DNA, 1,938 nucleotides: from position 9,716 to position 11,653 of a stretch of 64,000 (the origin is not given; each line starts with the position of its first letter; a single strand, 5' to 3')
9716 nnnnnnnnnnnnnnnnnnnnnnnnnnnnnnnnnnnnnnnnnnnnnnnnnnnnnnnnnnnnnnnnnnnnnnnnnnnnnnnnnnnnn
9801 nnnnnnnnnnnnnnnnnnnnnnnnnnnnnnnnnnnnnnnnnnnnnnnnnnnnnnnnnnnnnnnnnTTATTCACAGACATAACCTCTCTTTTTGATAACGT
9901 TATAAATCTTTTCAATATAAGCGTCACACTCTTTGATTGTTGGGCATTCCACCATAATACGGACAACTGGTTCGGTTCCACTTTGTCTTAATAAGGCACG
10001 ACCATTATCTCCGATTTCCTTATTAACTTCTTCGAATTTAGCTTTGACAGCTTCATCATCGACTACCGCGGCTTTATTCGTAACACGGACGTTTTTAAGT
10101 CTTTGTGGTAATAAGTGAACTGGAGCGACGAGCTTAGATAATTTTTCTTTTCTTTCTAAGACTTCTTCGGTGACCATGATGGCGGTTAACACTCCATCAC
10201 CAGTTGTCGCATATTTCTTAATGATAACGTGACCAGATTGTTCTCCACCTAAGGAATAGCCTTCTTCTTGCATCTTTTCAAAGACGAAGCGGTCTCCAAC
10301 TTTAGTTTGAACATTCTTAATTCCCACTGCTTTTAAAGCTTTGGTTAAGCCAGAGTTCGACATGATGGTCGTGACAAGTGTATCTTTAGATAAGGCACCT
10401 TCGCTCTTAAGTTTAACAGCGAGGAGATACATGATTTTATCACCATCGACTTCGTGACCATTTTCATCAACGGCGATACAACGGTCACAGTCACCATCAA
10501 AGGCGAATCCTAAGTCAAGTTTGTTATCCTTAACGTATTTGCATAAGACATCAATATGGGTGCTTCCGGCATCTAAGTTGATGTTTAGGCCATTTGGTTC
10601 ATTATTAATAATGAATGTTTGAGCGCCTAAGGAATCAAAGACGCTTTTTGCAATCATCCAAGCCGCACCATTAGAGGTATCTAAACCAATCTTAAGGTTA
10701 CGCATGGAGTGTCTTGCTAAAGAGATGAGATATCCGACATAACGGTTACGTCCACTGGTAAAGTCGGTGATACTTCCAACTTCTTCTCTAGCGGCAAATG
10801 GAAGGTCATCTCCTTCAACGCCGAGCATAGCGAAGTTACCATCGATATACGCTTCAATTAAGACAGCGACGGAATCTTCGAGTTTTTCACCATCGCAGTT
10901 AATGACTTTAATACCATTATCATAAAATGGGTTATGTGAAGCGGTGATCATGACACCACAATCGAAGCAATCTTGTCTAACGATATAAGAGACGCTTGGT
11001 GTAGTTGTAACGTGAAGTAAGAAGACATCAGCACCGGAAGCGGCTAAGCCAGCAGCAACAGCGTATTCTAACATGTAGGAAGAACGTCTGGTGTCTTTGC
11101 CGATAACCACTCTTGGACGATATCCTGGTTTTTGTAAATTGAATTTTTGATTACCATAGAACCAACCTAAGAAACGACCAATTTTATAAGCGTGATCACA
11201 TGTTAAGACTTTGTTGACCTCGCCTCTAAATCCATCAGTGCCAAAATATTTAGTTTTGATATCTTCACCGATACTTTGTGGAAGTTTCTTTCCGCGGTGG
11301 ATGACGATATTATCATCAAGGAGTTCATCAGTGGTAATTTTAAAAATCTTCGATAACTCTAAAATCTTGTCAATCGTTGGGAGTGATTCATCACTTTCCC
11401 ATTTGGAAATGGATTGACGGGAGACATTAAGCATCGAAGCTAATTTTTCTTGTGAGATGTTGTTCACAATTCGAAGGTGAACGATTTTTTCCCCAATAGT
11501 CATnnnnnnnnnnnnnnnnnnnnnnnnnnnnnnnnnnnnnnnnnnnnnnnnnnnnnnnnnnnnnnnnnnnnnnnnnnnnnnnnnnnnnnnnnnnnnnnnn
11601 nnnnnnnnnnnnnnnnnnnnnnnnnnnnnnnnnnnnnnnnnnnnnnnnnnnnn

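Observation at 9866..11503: GlmM (phosphoglucosamine mutase) fused to an N-terminal XRE-family helix-turn-helix domain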

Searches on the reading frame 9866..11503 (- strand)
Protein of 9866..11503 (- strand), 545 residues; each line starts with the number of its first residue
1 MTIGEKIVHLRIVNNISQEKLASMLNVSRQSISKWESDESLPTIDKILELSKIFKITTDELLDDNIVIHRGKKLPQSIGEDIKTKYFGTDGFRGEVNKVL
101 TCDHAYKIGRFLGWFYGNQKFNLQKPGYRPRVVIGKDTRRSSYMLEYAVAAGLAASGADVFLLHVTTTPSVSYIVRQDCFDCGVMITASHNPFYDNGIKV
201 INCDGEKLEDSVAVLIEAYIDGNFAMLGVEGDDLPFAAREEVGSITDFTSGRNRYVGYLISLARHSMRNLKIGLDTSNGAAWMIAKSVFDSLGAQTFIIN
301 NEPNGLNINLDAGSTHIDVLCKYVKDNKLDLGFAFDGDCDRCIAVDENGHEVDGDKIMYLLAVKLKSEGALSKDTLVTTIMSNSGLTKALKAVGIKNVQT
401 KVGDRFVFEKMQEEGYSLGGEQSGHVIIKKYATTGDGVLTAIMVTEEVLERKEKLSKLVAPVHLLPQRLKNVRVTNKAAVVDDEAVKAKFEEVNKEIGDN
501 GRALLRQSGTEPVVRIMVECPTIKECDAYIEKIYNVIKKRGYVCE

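Call 3: search_protein_families(library=pfam, proteins=[window:9866-11503:-], max_evalue=0.01)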
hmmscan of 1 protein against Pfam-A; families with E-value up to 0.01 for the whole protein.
window:9866-11503:- (545 aa): 11 families
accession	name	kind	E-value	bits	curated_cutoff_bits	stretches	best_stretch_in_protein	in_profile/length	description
PF02878.22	PGM_PMM_I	-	2.6e-37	128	22.5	1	85-221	2-132/138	Phosphoglucomutase/phosphomannomutase, alpha/beta/alpha domain I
PF02880.22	PGM_PMM_III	-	7.5e-34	116.8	20.7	1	353-459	1-108/115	Phosphoglucomutase/phosphomannomutase, alpha/beta/alpha domain III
PF00408.26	PGM_PMM_IV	-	4e-17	62.5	23.1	1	469-534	1-66/68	Phosphoglucomutase/phosphomannomutase, C-terminal domain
PF02879.22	PGM_PMM_II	-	2e-15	57.6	29.3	1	262-349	13-103/103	Phosphoglucomutase/phosphomannomutase, alpha/beta/alpha domain II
PF01381.28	HTH_3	-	9.3e-13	48.4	23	1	14-61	8-55/55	Helix-turn-helix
PF12844.13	HTH_19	-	8.8e-11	42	30.2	1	4-63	1-60/64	Helix-turn-helix domain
PF13443.12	HTH_26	-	0.00014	22.5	22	1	11-63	6-59/63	Cro/C1-type HTH DNA-binding domain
PF13560.12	HTH_31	-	0.0012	19.5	27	1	9-60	8-60/64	Helix-turn-helix domain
PF07022.19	Phage_CI_repr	-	0.002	18.9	22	1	17-56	14-52/65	Bacteriophage CI repressor helix-turn-helix domain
PF14549.12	P22_Cro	-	0.009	16.2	30.2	0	17-43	11-35/60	DNA-binding transcriptional regulator Cro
PF15943.11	YdaS_toxin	-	0.0093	16.2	30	0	17-64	10-59/65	Bacterial toxin YdaS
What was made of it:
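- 11309..11503 (-): XRE/Cro-C1 helix-turn-helix domain, aa 1-65 (five helices; recognition helix S28-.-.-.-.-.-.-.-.36). Pfam HTH_3/HTH_19 (call 3).
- On GlmM (phosphoglucosamine mutase, TIGR01455; alpha-D-phosphohexomutase superfamily): Pfam: all four domains, aa 85-534, E 2e-15 to 3e-37 (call 3)
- On XRE / Cro-C1 HTH transcription factors (Pfam HTH_3, PF01381): HTH_3 48.4 bits (cutoff 23); HTH_19 42 bits (cutoff 30.2) (call 3)
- Closest known: Dedicated amino-sugar regulators: NagR/YvoA. Different: No GntR or ROK domain is present (call 3).
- Checked: Pfam (call 3) finds HTH_3 at aa 14-61 (E 9e-13, 48 bits against a cutoff of 23) and PGM_PMM_I-IV at aa 85-534.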

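Call 4: search_protein_families(library=ncbifam, proteins=[window:9866-11503:-], max_evalue=0.01)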
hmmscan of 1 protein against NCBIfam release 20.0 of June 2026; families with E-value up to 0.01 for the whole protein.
window:9866-11503:- (545 aa): 16 families
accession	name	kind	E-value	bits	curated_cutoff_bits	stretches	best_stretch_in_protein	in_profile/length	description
TIGR01455.1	glmM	equivalog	1.5e-149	498.4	447.55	1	87-538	1-441/442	phosphoglucosamine mutase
TIGR03990.1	Arch_GlmM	equivalog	2e-87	294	439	1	85-536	2-443/444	phosphoglucosamine mutase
NF007088.0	PRK09542.1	equivalog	2.8e-48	165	618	1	130-538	47-454/456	phosphomannomutase/phosphoglucomutase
NF046027.1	PhglucPhmanMutPgmG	equivalog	1.3e-42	146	600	1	92-514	15-427/460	phosphoglucomutase/phosphomannomutase PgmG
NF011943.0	PRK15414.1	subfamily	2.1e-32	112.7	801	1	89-520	9-436/456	phosphomannomutase CpsG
NF041951.1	phage_RstR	subfamily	4.1e-13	49.5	80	1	1-64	1-64/108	RstR family transcriptional repressor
NF052239.1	antitox_spr1629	equivalog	6.2e-11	42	335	1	1-65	1-65/377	spr1629 family repressor/antitoxin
TIGR01132.1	pgm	equivalog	1.8e-08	33.3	778.05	1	83-445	38-421/546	phosphoglucomutase (alpha-D-glucose-1,6-bisphosphate-dependent)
NF007257.0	PRK09706.1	subfamily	3.7e-08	33.3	101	1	2-58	5-61/135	transcriptional repressor DicA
NF003162.0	PRK04140.1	equivalog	2.6e-07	30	263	1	4-57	128-181/317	transcriptional regulator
NF005737.0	PRK07564.1-1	equivalog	3e-06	26.1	378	1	163-442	87-383/543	alpha-D-glucose phosphate-specific phosphoglucomutase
TIGR03070.1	couple_hipB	subfamily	1.9e-05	24.5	71.65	1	3-53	3-53/58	type II toxin-antitoxin system Y4mF family antitoxin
NF047948.1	male_kill_WMK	equivalog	8.6e-05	22.1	300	1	3-78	163-239/300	WO male-killing family protein Wmk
TIGR03830.1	CxxCG_CxxCG_HTH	subfamily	9.2e-05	22.2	61.8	1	3-43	66-106/127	type II TA system antitoxin MqsA family protein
TIGR00270.2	TIGR00270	equivalog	0.0002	21.2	110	1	6-64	79-137/159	multiprotein bridging factor aMBF1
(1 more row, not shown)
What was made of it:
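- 9869..11251 (-): Complete GlmM core, aa 85-545 (PGM_PMM domains I-IV). Catalytic Ser189 codon at 10937-10939. Metal loop FDGDCDR, sugar loop GGEQSGH, phosphate loop RQSGTEP. TIGR01455 above its trusted cutoff (call 4).
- On GlmM (phosphoglucosamine mutase, TIGR01455; alpha-D-phosphohexomutase superfamily): 498.4 bits against a cutoff of 447.55, full-length model match 1-441 of 442 (call 4)
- Checked: NCBIfam (call 4) finds the TIGR01455 glmM equivalog at aa 87-538 with 498 bits, above the 447.55 cutoff.
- The score exceeds the TIGR01455 equivalog cutoff (call 4).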
